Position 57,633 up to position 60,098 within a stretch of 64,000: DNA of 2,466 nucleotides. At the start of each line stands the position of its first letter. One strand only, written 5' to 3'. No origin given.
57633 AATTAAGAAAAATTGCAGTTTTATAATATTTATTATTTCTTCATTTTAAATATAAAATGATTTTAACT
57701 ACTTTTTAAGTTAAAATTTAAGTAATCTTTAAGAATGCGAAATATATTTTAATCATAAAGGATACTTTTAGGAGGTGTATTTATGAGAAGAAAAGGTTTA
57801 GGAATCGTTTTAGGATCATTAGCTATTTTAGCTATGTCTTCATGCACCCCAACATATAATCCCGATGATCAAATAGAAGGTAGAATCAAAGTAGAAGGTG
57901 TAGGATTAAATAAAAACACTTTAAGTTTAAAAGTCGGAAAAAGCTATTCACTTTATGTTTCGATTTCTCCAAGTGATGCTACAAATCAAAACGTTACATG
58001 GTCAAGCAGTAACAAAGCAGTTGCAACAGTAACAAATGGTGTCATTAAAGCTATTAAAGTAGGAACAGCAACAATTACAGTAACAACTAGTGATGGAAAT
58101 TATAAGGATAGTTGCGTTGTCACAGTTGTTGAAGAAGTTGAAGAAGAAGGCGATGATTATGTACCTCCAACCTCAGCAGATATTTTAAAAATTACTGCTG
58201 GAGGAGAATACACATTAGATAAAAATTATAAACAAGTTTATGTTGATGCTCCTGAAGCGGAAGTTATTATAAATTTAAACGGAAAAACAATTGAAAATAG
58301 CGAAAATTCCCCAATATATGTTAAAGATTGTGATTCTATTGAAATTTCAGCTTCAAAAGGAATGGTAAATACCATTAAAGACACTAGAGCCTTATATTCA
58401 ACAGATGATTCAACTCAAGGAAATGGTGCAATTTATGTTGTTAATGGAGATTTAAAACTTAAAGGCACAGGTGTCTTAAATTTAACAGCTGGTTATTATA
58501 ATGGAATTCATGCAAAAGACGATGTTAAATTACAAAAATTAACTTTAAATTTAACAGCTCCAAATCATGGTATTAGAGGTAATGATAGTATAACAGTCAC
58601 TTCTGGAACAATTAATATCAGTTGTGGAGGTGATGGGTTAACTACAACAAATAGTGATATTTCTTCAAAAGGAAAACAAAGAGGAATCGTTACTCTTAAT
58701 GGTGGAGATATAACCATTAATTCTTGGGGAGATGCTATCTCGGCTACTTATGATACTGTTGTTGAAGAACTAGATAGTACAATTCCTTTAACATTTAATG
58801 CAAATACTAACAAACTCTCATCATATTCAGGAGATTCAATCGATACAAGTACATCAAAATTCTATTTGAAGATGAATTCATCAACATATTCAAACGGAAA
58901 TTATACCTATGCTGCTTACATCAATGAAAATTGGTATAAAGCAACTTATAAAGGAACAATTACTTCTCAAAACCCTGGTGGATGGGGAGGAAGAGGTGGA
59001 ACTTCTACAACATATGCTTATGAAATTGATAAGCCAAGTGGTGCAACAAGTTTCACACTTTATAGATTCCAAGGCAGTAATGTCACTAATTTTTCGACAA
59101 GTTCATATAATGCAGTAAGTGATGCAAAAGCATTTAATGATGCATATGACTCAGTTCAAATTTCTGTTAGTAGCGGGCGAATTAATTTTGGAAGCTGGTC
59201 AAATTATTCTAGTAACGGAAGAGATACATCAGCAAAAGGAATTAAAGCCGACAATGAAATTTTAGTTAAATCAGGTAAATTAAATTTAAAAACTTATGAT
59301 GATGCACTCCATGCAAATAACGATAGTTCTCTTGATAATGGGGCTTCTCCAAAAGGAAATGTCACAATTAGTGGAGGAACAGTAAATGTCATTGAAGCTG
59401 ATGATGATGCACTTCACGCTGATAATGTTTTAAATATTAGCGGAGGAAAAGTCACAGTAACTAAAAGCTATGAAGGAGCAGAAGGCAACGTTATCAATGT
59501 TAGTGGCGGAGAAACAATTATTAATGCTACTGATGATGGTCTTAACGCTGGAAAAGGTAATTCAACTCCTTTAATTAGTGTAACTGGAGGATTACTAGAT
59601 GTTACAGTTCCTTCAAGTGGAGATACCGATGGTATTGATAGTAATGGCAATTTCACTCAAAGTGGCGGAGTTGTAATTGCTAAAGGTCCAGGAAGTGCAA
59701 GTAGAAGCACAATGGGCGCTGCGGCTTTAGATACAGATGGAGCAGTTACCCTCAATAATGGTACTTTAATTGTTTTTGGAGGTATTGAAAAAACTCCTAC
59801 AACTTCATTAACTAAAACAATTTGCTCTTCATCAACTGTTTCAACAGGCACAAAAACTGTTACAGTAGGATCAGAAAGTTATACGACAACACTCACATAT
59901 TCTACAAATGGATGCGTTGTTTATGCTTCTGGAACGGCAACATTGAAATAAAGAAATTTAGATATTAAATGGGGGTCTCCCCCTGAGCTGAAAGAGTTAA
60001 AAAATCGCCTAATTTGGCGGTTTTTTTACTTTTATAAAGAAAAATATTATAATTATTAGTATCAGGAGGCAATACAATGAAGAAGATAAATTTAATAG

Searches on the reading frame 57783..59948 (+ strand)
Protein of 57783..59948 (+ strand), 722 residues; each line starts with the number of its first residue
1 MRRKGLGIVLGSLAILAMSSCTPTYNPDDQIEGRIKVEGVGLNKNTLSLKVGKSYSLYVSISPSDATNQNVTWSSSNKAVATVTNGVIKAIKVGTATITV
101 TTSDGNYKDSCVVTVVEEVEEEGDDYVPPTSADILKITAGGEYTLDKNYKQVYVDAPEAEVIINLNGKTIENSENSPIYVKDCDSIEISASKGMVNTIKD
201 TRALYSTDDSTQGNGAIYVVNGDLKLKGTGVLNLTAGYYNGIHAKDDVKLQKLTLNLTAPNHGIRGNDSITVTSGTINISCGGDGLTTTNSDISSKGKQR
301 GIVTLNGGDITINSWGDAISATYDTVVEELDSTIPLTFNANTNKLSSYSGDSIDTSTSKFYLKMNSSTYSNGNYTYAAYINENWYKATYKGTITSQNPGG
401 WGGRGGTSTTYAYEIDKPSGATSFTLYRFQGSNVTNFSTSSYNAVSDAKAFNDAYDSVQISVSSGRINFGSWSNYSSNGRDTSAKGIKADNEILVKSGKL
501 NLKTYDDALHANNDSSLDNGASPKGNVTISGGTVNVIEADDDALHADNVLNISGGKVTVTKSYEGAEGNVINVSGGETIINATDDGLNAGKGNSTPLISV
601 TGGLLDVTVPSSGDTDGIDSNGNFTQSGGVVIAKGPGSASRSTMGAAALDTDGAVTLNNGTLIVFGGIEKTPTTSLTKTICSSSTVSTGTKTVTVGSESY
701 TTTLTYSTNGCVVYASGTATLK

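Call 33: search_protein_families(library=pfam, proteins=[window:57783-59948:+], max_evalue=0.001)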
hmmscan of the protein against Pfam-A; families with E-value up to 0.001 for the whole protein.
window:57783-59948:+ (722 aa): 3 families
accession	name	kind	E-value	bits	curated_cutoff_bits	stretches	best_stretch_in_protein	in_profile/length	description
PF14262.12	Cthe_2159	-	7.3e-60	202.9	25.8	3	134-357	4-223/262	Carbohydrate-binding domain-containing protein Cthe_2159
PF02368.24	Big_2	-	5e-14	52.5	22.8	1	37-113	2-79/79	Bacterial Ig-like domain (group 2)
PF21461.3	HL_N-beta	-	0.00045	20.4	27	1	71-107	14-49/57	Hyaluronate lyase, N-terminal beta-sheet domain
